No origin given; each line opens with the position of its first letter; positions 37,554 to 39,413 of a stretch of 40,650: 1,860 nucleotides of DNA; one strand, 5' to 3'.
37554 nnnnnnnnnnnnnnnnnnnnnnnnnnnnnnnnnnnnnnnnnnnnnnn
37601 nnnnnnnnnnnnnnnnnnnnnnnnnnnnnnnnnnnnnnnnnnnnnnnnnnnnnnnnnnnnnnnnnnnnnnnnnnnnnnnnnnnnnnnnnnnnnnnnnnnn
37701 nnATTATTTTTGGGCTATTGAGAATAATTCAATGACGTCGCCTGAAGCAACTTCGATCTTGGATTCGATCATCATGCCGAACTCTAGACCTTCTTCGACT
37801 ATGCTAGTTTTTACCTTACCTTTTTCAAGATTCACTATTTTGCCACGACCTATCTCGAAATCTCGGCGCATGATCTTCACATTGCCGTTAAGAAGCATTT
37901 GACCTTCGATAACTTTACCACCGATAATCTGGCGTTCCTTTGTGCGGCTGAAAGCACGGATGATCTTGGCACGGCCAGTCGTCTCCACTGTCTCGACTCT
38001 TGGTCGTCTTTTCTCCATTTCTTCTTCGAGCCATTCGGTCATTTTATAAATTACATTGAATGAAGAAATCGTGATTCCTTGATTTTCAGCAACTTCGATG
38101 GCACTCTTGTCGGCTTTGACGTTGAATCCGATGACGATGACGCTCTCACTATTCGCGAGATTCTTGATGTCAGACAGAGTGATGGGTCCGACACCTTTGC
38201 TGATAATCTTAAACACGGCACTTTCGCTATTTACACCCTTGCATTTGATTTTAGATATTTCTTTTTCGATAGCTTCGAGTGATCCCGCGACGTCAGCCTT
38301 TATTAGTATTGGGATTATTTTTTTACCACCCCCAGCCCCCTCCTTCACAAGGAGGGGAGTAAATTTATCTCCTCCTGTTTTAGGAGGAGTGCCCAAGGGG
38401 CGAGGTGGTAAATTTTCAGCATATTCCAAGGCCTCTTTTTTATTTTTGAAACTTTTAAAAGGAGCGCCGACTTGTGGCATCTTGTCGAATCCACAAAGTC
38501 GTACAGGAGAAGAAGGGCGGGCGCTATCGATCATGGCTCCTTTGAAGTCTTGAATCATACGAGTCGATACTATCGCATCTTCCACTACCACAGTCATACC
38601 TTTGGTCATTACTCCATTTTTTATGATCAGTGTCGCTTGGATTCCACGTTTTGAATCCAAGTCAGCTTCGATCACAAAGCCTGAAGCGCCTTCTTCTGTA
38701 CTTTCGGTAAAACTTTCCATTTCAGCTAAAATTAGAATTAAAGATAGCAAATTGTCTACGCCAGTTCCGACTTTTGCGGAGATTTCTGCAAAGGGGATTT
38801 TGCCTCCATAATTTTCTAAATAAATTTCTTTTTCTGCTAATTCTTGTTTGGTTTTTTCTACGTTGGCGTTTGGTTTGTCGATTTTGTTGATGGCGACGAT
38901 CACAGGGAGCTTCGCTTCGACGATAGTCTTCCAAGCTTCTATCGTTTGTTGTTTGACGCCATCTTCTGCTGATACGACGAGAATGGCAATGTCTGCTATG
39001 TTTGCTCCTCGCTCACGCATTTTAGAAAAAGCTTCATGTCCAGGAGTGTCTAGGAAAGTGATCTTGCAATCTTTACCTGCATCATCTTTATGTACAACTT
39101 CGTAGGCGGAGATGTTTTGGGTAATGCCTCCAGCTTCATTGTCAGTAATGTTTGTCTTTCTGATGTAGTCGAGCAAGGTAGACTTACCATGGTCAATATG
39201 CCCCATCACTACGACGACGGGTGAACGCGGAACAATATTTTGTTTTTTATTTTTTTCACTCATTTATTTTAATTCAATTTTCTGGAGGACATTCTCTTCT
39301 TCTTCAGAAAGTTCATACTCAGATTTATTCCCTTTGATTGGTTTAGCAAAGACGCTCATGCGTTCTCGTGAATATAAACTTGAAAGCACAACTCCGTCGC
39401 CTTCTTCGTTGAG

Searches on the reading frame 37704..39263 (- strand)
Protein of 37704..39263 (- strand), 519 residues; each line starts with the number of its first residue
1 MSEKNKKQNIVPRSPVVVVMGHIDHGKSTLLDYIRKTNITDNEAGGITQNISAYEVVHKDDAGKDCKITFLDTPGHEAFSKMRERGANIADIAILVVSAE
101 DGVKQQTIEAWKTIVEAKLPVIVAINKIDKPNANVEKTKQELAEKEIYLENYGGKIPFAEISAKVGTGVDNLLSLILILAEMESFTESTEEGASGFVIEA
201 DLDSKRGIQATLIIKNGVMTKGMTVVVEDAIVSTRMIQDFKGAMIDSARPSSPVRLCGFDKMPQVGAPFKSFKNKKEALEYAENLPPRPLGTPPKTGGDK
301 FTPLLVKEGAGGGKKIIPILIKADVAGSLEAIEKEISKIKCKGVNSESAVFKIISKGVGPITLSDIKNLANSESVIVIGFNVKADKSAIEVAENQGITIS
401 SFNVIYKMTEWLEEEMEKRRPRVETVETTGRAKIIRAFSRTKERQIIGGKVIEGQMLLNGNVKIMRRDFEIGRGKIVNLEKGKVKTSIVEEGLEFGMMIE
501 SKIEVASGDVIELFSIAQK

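Call 73: search_protein_families(library=pfam, proteins=[window:37704-39263:-], max_evalue=0.0001)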
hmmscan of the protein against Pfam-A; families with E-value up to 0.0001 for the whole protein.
window:37704-39263:- (519 aa): 7 families
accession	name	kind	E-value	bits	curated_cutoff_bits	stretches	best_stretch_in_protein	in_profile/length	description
PF00009.33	GTP_EFTU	-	1.3e-38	132.9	26.5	1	16-177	5-183/188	Elongation factor Tu GTP binding domain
PF11987.13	IF-2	-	6.5e-25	87.8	27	1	312-410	22-114/117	Translation-initiation factor 2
PF22042.2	EF-G_D2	-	4.1e-14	52.9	27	1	193-269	2-81/84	Elongation factor G domain 2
PF01926.29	MMR_HSR1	-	3.4e-10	40.5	21.9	1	17-127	2-113/113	50S ribosome-binding GTPase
PF00071.28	Ras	-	3.4e-10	40.2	21.6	1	17-175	2-155/162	Ras family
PF08477.19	Roc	-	6.9e-09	36.4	27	1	17-129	2-119/119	Ras of Complex, Roc, domain of DAPkinase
PF00350.29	Dynamin_N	-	9.6e-06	26.2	27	0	17-54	1-38/168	Dynamin family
